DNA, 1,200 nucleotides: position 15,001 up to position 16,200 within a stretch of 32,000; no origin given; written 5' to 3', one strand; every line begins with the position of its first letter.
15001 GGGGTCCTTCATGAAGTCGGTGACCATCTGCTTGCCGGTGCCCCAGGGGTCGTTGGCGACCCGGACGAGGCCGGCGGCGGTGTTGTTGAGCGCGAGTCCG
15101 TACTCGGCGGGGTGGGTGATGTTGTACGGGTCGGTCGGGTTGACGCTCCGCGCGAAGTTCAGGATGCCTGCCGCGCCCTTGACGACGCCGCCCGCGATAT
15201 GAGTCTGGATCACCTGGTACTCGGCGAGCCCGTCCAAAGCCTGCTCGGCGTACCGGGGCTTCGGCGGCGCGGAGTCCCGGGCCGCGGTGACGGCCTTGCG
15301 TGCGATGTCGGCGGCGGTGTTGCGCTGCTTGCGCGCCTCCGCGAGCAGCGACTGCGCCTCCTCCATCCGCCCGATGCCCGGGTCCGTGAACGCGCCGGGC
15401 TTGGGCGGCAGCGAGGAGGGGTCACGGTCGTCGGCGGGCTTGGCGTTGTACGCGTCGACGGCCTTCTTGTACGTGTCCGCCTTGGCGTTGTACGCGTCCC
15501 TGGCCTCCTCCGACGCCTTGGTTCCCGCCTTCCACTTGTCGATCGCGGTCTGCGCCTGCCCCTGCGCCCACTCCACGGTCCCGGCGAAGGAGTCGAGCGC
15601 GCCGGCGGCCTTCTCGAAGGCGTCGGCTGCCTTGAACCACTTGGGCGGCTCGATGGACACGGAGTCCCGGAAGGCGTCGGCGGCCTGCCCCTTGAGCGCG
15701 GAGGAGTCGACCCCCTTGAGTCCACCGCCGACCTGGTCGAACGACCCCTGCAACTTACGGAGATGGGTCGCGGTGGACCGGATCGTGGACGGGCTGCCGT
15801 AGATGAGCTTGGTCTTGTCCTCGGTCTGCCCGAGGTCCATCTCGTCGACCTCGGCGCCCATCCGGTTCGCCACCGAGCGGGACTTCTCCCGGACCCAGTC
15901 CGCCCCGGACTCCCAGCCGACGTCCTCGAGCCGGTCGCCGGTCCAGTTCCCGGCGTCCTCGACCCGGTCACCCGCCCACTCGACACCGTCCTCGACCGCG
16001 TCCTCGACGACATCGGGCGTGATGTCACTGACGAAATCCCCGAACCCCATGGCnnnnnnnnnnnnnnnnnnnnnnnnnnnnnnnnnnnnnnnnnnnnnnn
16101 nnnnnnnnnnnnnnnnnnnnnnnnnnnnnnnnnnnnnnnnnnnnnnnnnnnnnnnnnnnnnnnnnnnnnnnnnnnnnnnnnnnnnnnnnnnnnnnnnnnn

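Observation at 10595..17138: Self-contained, translationally coupled SseB-like / WXG-like / T7SS-signal RHS toxin / immunity operon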

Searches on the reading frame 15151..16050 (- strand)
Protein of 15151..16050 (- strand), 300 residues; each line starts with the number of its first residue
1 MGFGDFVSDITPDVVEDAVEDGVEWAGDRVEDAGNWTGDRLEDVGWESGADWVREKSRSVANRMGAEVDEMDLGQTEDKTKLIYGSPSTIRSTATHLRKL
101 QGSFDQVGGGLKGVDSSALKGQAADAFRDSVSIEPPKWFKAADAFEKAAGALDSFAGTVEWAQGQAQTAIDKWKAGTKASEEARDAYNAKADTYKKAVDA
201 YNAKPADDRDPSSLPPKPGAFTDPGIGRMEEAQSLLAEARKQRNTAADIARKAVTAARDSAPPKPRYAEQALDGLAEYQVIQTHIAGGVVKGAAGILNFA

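Call 62: search_solved_structures(query=A4, max_evalue=10, show_alignments=3)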
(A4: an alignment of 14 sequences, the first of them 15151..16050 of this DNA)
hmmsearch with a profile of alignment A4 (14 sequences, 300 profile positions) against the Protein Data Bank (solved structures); distinct sequences matched with E-value up to 10: 17.
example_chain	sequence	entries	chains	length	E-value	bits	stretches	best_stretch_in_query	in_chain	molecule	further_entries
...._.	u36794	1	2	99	0.081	15.5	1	83-165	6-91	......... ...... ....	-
2vs0_A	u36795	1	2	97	0.089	15.4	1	83-165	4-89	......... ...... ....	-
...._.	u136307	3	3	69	0.11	15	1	177-229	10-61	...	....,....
7y9n_A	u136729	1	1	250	0.12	14.9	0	88-125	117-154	Spike protein S2',5HB-H2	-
2c8i_D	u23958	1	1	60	0.18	14.4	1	176-229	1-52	ECHOVIRUS 11 COAT PROTEIN VP4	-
4i0x_B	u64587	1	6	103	0.23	14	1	89-170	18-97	ESAT-6-like protein MAB_3113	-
4i0x_A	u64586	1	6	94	0.42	13.2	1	92-170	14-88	ESAT-6-like protein MAB_3112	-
6hbg_D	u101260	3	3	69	0.51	12.9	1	179-229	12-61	Echovirus 18 viral protein 4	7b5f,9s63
1mqt_D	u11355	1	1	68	0.52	12.9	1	177-230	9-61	Polyprotein Capsid Protein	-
6gzv_D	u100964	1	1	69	0.55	12.8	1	176-229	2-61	Capsid protein VP4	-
9tf0_D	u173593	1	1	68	0.56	12.8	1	179-229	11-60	Echovirus 18 viral protein 4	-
6zcl_D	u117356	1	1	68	0.69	12.5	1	177-229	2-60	capsid protein VP4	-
7dpf_4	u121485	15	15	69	0.72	12.4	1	177-230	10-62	Capsid protein VP4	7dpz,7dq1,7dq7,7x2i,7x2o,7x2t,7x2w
1oop_D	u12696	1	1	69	0.82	12.2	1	179-230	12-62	Coat protein VP4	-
6la3_D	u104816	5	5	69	1.2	11.7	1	178-229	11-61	Capsid protein VP4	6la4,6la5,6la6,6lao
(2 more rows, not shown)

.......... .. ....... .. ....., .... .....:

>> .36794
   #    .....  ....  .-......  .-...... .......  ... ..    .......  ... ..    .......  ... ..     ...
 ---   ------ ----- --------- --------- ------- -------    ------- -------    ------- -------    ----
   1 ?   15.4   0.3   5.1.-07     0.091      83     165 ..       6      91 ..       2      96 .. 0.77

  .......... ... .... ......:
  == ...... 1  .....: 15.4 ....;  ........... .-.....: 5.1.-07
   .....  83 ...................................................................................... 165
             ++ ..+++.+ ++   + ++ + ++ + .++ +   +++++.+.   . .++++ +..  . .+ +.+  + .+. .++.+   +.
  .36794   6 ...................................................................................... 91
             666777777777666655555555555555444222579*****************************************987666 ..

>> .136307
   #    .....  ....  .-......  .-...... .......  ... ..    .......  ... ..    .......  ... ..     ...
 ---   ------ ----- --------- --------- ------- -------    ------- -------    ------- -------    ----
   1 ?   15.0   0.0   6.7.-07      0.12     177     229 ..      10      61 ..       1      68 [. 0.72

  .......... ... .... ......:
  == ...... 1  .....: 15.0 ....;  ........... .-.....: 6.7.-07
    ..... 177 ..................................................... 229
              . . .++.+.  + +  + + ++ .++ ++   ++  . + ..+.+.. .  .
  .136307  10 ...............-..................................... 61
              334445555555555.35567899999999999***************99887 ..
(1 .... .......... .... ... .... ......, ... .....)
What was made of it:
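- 15256..16008 (-): T7SS_signal domain (aa 15-265). It contains a WXG100-like hairpin at aa ~83-170 (15541-15804) with L-K-G-x-AADAF. The profile's best PDB hits are EsxA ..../2VS0 (E 0.08) and the M. abscessus Esx pair 4I0X (call 62).
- On T7SS substrate (WXG100/LXG-type signal): Weak end-to-end matches to EsxA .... and 4I0X (E 0.08-0.4; call 62).
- The top PDB hits of its profile are EsxA-type proteins, aligned end to end (call 62).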
